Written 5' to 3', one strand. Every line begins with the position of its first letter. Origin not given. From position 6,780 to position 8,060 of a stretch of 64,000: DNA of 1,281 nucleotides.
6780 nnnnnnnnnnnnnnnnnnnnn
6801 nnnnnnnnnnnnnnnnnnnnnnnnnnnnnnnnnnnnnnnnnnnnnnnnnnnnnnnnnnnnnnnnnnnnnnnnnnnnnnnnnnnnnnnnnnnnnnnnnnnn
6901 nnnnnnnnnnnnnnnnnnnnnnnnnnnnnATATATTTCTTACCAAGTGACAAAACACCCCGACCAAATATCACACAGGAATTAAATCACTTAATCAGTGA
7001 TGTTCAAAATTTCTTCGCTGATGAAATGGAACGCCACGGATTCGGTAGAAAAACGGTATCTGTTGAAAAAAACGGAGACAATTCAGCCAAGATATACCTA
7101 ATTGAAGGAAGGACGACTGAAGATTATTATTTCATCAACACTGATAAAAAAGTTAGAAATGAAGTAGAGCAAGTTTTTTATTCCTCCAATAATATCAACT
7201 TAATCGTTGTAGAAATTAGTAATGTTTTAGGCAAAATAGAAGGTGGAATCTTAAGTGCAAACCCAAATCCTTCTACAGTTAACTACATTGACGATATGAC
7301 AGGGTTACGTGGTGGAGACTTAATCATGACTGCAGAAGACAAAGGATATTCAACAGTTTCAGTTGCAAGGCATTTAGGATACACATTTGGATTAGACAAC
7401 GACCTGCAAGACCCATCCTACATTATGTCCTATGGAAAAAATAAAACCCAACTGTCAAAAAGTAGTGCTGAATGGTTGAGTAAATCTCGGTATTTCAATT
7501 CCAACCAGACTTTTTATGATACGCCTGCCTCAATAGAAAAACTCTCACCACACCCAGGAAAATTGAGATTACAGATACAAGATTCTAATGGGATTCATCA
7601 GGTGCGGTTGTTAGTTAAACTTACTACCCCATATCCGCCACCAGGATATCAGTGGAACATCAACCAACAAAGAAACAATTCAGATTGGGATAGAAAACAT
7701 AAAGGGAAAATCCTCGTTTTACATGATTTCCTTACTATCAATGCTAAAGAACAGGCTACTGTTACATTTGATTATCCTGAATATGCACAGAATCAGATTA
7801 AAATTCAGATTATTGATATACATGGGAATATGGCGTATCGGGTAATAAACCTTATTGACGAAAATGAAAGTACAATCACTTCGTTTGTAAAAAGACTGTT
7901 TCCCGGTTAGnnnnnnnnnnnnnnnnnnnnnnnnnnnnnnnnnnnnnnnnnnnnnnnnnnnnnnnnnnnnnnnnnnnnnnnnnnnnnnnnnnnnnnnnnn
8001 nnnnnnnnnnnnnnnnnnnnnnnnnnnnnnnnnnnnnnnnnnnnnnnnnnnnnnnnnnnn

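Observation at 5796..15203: Tandem array of five membrane-anchored beta-propeller paralogues in two architectures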

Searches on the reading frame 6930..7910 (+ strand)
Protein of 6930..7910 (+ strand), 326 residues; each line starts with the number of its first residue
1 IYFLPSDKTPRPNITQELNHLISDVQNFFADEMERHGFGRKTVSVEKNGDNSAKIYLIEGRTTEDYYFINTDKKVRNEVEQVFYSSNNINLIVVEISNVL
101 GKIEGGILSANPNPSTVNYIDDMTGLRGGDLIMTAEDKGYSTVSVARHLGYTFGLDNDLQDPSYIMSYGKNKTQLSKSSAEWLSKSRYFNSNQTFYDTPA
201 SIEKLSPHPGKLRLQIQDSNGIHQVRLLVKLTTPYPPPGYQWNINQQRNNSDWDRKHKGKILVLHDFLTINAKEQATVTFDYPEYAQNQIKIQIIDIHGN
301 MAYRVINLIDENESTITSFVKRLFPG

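Call 8: search_protein_families(library=pfam, proteins=[window:6930-7910:+], max_evalue=10)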
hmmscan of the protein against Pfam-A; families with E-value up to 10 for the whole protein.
window:6930-7910:+ (326 aa): 2 families
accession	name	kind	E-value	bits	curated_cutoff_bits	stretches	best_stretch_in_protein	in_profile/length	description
PF12044.14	Metallopep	-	0.059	12.4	27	1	25-72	138-187/427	Putative peptidase family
PF23521.1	YKL023C-A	-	0.087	13.2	27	1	243-269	28-55/75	YKL023C-A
